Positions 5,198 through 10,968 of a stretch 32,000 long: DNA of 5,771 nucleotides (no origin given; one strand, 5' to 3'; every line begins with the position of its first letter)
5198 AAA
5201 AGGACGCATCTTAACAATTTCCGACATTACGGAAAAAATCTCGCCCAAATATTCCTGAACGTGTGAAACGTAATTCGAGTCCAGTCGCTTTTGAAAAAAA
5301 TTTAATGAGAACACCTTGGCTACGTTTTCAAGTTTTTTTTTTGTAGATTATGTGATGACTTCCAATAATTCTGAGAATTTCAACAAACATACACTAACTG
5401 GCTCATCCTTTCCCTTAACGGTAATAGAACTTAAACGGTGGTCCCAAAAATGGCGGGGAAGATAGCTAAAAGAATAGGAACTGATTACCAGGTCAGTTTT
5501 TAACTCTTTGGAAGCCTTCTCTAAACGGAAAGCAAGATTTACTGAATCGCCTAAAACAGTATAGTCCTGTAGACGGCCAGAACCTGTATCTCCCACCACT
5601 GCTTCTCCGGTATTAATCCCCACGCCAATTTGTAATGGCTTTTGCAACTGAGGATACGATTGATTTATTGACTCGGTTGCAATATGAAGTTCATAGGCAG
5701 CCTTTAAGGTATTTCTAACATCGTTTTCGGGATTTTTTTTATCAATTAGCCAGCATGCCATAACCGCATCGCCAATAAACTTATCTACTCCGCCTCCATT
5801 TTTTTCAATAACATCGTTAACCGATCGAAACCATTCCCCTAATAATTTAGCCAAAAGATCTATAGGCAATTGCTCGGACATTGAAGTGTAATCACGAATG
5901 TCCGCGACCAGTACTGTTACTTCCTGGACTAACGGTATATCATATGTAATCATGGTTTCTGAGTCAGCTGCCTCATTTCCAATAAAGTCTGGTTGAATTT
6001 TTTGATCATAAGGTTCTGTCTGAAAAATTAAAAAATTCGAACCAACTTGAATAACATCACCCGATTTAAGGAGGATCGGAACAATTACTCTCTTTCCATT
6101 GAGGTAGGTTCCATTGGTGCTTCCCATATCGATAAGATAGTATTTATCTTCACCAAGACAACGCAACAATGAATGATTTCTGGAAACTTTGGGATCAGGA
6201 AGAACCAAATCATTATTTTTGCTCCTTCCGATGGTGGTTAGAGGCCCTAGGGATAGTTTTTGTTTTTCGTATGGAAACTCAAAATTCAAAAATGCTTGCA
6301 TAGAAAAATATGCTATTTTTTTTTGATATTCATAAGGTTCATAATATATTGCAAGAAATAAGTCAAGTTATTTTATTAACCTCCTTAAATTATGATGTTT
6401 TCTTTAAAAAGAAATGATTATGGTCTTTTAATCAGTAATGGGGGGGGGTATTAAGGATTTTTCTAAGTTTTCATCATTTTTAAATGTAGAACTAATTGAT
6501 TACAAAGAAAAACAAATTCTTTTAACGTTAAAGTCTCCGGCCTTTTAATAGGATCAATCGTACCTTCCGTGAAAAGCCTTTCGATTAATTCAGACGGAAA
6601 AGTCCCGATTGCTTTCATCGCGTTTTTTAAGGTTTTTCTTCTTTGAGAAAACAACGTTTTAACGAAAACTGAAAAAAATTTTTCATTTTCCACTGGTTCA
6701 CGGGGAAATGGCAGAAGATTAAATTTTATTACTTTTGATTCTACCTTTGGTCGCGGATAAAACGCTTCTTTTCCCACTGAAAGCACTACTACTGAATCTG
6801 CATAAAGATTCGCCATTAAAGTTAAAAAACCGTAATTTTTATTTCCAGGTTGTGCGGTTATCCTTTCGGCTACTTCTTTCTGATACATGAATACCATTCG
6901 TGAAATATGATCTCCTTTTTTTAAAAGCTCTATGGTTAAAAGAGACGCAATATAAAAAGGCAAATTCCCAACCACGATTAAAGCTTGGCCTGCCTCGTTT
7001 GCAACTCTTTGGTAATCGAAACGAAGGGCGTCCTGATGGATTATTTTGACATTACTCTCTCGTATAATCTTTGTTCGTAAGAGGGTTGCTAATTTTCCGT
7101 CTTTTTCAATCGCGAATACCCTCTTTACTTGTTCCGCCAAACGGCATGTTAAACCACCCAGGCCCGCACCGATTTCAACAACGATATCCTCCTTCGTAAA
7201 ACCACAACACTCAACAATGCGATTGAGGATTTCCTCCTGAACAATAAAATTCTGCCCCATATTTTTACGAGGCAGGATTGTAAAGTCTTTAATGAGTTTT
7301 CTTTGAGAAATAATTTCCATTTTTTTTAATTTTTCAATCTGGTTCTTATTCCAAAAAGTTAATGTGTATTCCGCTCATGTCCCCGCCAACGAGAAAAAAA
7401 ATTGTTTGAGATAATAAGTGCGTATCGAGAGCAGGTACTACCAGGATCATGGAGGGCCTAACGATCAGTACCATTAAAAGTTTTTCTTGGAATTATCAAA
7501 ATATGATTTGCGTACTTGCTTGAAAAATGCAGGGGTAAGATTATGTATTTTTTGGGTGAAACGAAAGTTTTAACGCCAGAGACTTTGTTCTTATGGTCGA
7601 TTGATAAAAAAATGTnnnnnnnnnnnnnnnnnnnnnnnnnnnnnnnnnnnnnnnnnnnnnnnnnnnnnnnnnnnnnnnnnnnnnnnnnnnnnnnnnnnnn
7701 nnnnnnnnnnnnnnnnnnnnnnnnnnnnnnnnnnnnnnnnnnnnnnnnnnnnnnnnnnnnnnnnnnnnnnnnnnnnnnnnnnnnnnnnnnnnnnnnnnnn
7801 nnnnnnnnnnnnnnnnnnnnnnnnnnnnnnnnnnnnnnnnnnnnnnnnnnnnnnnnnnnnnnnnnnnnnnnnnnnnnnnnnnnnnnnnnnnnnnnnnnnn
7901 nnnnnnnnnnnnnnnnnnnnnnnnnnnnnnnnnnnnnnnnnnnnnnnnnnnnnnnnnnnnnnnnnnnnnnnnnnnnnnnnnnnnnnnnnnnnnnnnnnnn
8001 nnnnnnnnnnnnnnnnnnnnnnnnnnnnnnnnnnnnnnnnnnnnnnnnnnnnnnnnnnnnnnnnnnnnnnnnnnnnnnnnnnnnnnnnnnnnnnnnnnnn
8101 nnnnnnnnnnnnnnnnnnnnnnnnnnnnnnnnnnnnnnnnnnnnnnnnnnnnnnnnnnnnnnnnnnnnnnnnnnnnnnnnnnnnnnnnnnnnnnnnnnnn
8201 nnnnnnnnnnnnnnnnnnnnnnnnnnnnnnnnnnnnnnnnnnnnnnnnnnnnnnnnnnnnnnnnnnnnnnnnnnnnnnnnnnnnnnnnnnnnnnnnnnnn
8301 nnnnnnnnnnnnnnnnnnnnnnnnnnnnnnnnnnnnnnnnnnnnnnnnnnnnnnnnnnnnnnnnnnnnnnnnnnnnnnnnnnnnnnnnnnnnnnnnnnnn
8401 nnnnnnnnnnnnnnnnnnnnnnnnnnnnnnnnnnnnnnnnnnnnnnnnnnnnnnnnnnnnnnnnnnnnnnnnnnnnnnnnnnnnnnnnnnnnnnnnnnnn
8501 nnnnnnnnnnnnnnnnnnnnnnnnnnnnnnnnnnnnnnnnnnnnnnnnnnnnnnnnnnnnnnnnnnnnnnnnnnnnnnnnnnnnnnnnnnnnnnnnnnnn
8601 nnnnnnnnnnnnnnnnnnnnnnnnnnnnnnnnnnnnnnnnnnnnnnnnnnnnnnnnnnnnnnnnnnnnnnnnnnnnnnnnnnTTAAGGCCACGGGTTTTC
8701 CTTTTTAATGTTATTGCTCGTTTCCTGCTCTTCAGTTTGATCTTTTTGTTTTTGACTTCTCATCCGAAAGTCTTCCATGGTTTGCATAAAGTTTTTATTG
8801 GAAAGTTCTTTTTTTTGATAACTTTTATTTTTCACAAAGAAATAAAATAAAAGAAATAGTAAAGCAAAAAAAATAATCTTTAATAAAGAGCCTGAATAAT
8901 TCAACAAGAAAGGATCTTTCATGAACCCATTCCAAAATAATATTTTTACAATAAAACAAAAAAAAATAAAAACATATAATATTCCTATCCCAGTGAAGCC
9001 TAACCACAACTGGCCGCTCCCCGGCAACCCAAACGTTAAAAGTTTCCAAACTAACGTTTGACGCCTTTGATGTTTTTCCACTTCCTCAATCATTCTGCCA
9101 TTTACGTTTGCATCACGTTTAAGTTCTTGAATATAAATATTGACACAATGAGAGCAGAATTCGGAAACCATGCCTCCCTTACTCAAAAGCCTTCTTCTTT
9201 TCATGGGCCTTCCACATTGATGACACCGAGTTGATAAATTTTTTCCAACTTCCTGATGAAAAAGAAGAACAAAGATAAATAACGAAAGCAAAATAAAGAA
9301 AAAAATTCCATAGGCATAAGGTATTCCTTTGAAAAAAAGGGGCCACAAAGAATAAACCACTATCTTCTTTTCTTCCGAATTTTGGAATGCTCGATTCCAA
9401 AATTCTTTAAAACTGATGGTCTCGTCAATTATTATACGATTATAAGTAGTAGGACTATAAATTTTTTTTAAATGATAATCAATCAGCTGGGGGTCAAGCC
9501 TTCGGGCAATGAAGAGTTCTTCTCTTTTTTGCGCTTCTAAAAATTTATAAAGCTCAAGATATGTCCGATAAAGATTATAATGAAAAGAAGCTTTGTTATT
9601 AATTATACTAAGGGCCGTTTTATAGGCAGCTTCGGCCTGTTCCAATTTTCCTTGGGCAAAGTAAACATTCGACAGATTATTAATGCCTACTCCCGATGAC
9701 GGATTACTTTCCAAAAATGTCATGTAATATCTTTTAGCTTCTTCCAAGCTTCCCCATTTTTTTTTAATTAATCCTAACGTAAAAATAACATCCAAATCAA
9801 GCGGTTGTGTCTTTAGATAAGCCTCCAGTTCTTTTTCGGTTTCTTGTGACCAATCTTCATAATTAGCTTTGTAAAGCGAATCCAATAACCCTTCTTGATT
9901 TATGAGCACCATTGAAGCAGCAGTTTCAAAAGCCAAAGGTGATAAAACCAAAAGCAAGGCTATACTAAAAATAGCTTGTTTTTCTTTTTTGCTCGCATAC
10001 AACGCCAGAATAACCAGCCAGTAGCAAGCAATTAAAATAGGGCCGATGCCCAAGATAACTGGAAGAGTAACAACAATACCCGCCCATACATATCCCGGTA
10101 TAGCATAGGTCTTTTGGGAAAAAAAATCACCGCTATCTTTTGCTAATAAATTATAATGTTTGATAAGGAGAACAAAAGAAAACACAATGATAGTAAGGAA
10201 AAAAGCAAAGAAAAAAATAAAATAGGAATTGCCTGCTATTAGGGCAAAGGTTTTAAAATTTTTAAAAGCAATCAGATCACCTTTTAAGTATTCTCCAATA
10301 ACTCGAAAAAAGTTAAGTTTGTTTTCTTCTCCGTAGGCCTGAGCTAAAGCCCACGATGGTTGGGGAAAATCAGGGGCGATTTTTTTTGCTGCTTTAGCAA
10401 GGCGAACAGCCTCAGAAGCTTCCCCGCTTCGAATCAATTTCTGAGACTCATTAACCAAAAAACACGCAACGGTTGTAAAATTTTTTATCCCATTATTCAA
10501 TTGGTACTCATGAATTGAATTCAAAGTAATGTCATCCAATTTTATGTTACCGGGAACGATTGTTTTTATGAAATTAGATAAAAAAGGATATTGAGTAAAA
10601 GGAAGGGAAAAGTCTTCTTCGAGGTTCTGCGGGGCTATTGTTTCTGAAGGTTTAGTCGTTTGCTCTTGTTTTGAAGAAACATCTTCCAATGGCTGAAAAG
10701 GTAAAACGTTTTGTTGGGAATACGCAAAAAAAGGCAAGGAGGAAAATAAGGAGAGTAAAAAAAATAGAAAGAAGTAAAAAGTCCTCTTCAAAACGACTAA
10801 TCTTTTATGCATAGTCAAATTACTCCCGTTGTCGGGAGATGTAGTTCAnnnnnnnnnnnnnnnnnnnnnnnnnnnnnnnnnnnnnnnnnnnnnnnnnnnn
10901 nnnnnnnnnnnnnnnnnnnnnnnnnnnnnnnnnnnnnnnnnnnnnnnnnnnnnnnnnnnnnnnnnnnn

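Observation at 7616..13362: Four-gene MglA-like GTPase operon without MglB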

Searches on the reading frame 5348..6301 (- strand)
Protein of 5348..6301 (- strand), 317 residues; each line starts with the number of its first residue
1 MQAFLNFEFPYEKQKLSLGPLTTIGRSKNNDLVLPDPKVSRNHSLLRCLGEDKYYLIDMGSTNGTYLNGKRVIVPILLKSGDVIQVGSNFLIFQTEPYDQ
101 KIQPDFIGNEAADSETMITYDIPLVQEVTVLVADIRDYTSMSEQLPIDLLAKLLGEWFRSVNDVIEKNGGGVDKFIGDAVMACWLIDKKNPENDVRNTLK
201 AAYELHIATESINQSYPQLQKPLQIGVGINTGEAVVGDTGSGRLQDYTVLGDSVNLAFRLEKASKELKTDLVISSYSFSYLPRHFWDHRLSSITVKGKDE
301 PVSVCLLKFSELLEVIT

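Call 8: search_protein_families(library=pfam, proteins=[window:5348-6301:-], max_evalue=0.0001)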
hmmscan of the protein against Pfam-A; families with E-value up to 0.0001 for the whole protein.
window:5348-6301:- (317 aa): 3 families
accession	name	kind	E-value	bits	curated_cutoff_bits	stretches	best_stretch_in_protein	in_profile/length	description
PF00498.31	FHA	-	1.4e-22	80.4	20.7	1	22-87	1-67/67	FHA domain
PF00211.25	Guanylate_cyc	-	1.6e-17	64.1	21.9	1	125-304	6-179/183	Adenylate and Guanylate cyclase catalytic domain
PF16697.10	Yop-YscD_cpl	-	1.9e-12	47.7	33.2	1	22-95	19-92/94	Inner membrane component of T3SS, cytoplasmic domain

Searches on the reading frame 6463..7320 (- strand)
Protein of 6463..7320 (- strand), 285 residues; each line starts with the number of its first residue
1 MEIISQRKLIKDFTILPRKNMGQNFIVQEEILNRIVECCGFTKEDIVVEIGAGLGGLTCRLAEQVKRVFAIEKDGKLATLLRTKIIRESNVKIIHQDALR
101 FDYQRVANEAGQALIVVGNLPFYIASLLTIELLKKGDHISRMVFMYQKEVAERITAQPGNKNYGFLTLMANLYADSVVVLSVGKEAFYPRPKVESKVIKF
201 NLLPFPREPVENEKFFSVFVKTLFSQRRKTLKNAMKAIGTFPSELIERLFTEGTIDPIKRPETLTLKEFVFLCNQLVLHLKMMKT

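Call 8: search_protein_families(library=pfam, proteins=[window:6463-7320:-], max_evalue=0.0001)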
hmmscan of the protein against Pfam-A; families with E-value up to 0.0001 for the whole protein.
window:6463-7320:- (285 aa): 1 family
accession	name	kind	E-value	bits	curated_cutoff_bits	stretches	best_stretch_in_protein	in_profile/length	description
PF00398.26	RrnaAD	-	9.1e-59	199.1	24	1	18-239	5-227/263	Ribosomal RNA adenine dimethylase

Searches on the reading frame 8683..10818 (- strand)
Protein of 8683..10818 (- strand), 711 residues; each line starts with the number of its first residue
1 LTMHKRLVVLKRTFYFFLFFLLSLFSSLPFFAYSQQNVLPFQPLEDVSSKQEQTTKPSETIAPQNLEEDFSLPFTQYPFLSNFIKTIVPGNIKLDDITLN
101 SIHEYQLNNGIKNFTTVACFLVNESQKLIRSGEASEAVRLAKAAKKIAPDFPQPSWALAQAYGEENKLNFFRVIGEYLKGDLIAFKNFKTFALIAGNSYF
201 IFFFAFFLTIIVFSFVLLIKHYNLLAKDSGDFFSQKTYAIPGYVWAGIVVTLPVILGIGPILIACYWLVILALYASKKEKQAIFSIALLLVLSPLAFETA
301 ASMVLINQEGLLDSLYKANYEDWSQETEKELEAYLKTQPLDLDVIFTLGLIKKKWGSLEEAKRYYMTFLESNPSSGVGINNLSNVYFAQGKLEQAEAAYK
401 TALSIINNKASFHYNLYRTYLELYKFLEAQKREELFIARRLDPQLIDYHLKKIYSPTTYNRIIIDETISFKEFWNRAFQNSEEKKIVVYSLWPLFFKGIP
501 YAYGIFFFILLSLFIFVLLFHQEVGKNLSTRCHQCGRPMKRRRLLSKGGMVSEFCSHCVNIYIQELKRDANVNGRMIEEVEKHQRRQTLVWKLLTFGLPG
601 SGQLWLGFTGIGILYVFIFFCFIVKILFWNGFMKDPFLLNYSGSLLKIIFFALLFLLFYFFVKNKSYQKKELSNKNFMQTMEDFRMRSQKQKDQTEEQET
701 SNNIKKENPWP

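Call 3: search_protein_families(library=pfam, proteins=[window:8683-10818:-], max_evalue=0.1)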
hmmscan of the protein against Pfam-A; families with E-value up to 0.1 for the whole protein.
window:8683-10818:- (711 aa): 13 families
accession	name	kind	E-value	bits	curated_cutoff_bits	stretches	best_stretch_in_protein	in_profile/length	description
PF13181.12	TPR_8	-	4.6e-09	36.2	25.7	2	380-407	5-32/34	Tetratricopeptide repeat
PF13414.12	TPR_11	-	5.8e-08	32.7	26.8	1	384-416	2-34/42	TPR repeat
PF07719.23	TPR_2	-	6.5e-08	32.6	27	1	380-405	5-30/34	Tetratricopeptide repeat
PF14559.12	TPR_19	-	4.3e-06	27.4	25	1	387-430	2-45/68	Tetratricopeptide repeat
PF00515.34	TPR_1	-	4.3e-06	26.7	27.8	1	384-405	9-30/34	Tetratricopeptide repeat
PF13431.12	TPR_17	-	2.4e-05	24.7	24.4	1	364-397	1-34/34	Tetratricopeptide repeat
PF13428.12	TPR_14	-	0.00013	22.8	23.5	0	382-405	7-30/44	Tetratricopeptide repeat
PF13424.12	TPR_12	-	0.00051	20.6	30.1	1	380-408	7-35/77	Tetratricopeptide repeat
PF13374.12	TPR_10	-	0.00074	19.9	27.5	1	380-405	6-31/42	Tetratricopeptide repeat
PF13432.12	TPR_16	-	0.025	15.5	32.7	0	356-403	11-58/65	Tetratricopeptide repeat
PF06467.20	zf-FCS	-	0.052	13.8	22.4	0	530-562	5-39/39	MYM-type Zinc finger with FCS sequence motif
PF24734.1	DUF7685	-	0.089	13.1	27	0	531-565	1-38/43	Domain of unknown function (DUF7685)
PF23914.1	TPR_CcmH_CycH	-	0.097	13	42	0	321-373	100-152/158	Cytochrome c-type biogenesis protein H TPR domain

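Call 4: search_protein_families(library=ncbifam, proteins=[window:8683-10818:-], max_evalue=0.1)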
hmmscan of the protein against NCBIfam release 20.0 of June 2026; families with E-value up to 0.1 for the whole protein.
window:8683-10818:- (711 aa): 12 families
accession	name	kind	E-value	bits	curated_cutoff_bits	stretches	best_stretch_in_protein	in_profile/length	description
TIGR02917.1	PEP_TPR_lipo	equivalog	2.4e-07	29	312.2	1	325-386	753-814/899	XrtA/PEP-CTERM system TPR-repeat protein PrsT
NF033920.0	C39_PA2778_fam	equivalog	1.6e-06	27.7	150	1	311-405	159-253/255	PA2778 family cysteine peptidase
TIGR02521.1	type_IV_pilW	equivalog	1.2e-05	25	154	1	327-405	50-128/234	type IV pilus biogenesis/stability protein PilW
TIGR02552.1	LcrH_SycD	equivalog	7.4e-05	22.5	104.8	2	330-432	6-108/136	SycD/LcrH family type III secretion system chaperone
NF040959.1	MamA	equivalog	7.8e-05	22.2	200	1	331-449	60-176/204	magnetosome protein MamA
NF033762.1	social_mot_Tgl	equivalog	0.00041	19.8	225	1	324-412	47-136/252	social motility TPR repeat lipoprotein Tgl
NF045509.1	CellDiv_HetF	equivalog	0.0015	16.9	1200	1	353-408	686-741/836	cell division protein HetF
TIGR00540.1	TPR_hemY_coli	hypoth_equivalog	0.0054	15.6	142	1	312-401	297-384/385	heme biosynthesis-associated TPR protein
NF002725.1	PRK02603.1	equivalog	0.012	15.7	143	1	336-418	65-148/173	photosystem I assembly protein Ycf3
TIGR04409.1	LptC_YrbK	equivalog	0.017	14.6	38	1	645-704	2-64/180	LPS export ABC transporter periplasmic protein LptC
NF033758.1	gliding_GltE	equivalog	0.021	13.8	225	1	327-411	71-155/411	adventurous gliding motility TPR repeat lipoprotein GltE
NF000612.0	PRK00019.1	equivalog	0.074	12.7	70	0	526-576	10-58/72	50S ribosomal protein L31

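Call 47: find_homologous_proteins(query=window:8683-10818:-)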
Query window:8683-10818:- (711 aa): 17 proteins with E <= 0.001 among 8000 candidates.
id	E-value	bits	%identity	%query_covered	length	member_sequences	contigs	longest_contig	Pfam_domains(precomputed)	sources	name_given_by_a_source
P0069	0.0e+0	1508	100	94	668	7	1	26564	PF14559.13,PF13431.13,PF13414.13,PF00515.35,PF13181.13,PF07719.24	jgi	jgi:Tfp pilus assembly protein PilF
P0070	0.0e+0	1440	89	100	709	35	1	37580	PF14559.13,PF13414.13,PF13181.13,PF07719.24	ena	-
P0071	0.0e+0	1392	85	100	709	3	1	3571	PF14559.13,PF13431.13,PF13414.13,PF00515.35,PF13424.13,PF13432.13,PF13181.13,PF07719.24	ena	-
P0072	0.0e+0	1345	84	100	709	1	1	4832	PF14559.13,PF13414.13,PF13181.13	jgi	jgi:tetratricopeptide (TPR) repeat protein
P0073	0.0e+0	1318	82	100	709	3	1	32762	PF14559.13,PF13414.13,PF13432.13,PF13181.13,PF07719.24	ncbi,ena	-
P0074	0.0e+0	1217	75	100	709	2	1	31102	PF14559.13,PF13414.13,PF00515.35,PF13424.13,PF13181.13,PF07719.24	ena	-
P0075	3.0e-267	907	59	96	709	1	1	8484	PF14559.13,PF13431.13,PF13414.13,PF00515.35,PF13424.13,PF13428.13,PF13181.13,PF07719.24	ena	-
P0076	6.2e-215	734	50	94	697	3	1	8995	PF14559.13,PF13414.13,PF00515.35,PF13424.13,PF13176.13,PF13432.13,PF13428.13,PF13181.13,PF07719.24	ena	-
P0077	2.9e-208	712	47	99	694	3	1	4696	PF14559.13,PF13431.13,PF13414.13,PF00515.35,PF13424.13,PF13176.13,PF13432.13,PF13428.13,PF13181.13,PF07719.24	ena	-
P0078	1.4e-203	696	47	96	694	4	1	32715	PF14559.13,PF13431.13,PF00515.35,PF13424.13,PF13432.13,PF13428.13,PF13181.13,PF07719.24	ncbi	ncbi:MAG: tetratricopeptide repeat protein [Pseudomonadota bacterium]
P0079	1.2e-177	611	51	77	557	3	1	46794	PF14559.13,PF13431.13,PF13414.13,PF00515.35,PF13424.13,PF13432.13,PF13428.13,PF13181.13,PF07719.24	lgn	-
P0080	1.4e-156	541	39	92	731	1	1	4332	PF14559.13,PF13431.13,PF13414.13,PF00515.35,PF13424.13,PF13176.13,PF13432.13,PF13428.13,PF13181.13,PF07719.24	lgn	-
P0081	6.7e-141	489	37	91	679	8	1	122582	PF14559.13,PF00515.35,PF13424.13,PF13176.13,PF13432.13,PF13181.13,PF07719.24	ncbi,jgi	-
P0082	9.9e-26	109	21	64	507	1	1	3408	PF14559.13,PF13431.13,PF13414.13,PF00515.35,PF13181.13,PF07719.24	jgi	jgi:tetratricopeptide (TPR) repeat protein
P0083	4.2e-19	87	19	66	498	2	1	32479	PF14559.13,PF13431.13,PF13414.13,PF13428.13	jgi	jgi:tetratricopeptide (TPR) repeat protein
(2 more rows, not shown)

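Call 60: predict_structure(alignment_id=A2)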
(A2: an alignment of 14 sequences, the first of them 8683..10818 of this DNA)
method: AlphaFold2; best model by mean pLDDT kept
length: 711 residues; sequences in the alignment: 14
mean_pLDDT: 69.5   pTM: 0.69
mean pLDDT of the five models: 69.5, 68.6, 68.4, 67.5, 66.9
residues with pLDDT >= 90: 69; 70-90: 355; 50-70: 120; < 50: 167
segments of 3 or more residues with pLDDT < 50: 1-91, 410-414, 426-464, 543-552, 640-643, 699-711
pLDDT, mean of each block of 10 residues (from residue 1): 34 44 38 29 28 28 27 37 37 68 65 74 83 87 86 84 79 77 78 83 92 92 81 62 85 87 91 80 89 90 83 85 80 89 91 82 93 84 75 73 65 50 48 43 41 37 62 87 87 87 89 81 63 67 42 61 54 61 80 89 85 91 80 63 59 86 87 76 65 54 41 44
secondary structure, 60 per line:
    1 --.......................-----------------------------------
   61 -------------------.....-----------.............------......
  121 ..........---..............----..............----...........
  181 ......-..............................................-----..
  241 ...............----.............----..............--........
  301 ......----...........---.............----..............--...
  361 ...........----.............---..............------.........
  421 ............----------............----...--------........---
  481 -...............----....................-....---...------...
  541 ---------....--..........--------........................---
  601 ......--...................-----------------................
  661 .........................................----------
elements in order (helices of 4 or more, strands of 3 or more residues): H3-25 H80-84 H96-108 H115-130 H134-147 H152-165 H170-186 H188-233 H239-255 H260-272 H277-290 H293-306 H311-321 H325-337 H342-355 H358-371 H376-388 H392-405 H412-432 H443-454 H470-477 H482-496 H501-520 H522-525 E529-531 E538-540 H550-553 H556-565 H574-597 H601-606 H609-627 H645-701

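Call 65: fold_search(model_id=the predicted structure, library=pdb)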
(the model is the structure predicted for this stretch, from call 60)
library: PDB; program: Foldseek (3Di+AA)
matches with E <= 10: 1362; with E <= 0.001: 46
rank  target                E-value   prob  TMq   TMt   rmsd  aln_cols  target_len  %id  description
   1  9qhc_B                4.5e-06  1.00  0.15  0.36  26.4       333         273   19  Crystal structure of 8-repeat CTPR protein with eliminated coordination sites (released 2025-10-22)
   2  8chy                  9.9e-06  1.00  0.14  0.35  25.4       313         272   18  Crystal structure of an 8-repeat consensus TPR superhelix with Zinc. (released 2024-02-21)
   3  9qhb                  1.2e-05  1.00  0.12  0.30  26.5       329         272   17  Crystal structure of 16-repeat CTPR protein with eliminated coordination sites (released 2025-10-22)
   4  9qhc_A                1.4e-05  1.00  0.14  0.35  26.8       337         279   17  Crystal structure of 8-repeat CTPR protein with eliminated coordination sites (released 2025-10-22)
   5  1w3b_A                4.9e-05  1.00  0.15  0.26  27.3       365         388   18  The superhelical TPR domain of O-linked GlcNAc transferase reveals structural similarities to importin alpha. (released 2004-09-09)
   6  6eou                  5.1e-05  1.00  0.13  0.26  26.6       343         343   20  O-GlcNAc transferase TPR domain with the intellectual disability associated mutation L254F (released 2018-05-09)
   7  1w3b_B                1.0e-04  1.00  0.15  0.27  26.3       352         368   15  The superhelical TPR domain of O-linked GlcNAc transferase reveals structural similarities to importin alpha. (released 2004-09-09)
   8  6gmh_Q                1.1e-04  1.00  0.14  0.12  38.3       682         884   13  Structure of activated transcription complex Pol II-DSIF-PAF-SPT6 (released 2018-08-22)
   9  7y4i_B                1.3e-04  1.00  0.14  0.13  34.6       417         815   13  Crystal structure of SPINDLY in complex with GDP (released 2022-12-07)
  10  6bq1_B                1.3e-04  1.00  0.15  0.14  28.6       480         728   12  Human PI4KIIIa lipid kinase complex (released 2017-12-13)
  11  8dtf_A                1.4e-04  1.00  0.13  0.12  31.9       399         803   15  Cryo-EM structure of the full length Arabidopsis SPY with complete TPRs (released 2023-03-08)
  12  3fp4_A                1.6e-04  1.00  0.14  0.20  28.2       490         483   12  Crystal structure of Tom71 complexed with Ssa1 C-terminal fragment (released 2009-07-28)
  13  8dtg_B                1.8e-04  1.00  0.13  0.13  27.8       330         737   16  Cryo-EM structure of Arabidopsis SPY alternative conformation 1 (released 2023-03-08)
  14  9hvq_Q                1.8e-04  1.00  0.16  0.13  42.0       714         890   11  Structure of the transcribing Pol II-DSIF-PAF-SPT6-RECQL5 complex (released 2025-07-16)
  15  9rtt_Q                1.8e-04  1.00  0.16  0.13  40.4       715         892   12  Activated Elongation Complex with IWS1 and ELOF1 (released 2025-09-03)
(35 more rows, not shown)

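Call 89: search_protein_families(library=padloc, proteins=[window:8683-10818:-], max_evalue=0.001)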
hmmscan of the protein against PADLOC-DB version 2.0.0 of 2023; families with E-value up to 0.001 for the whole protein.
window:8683-10818:- (711 aa): 0 families
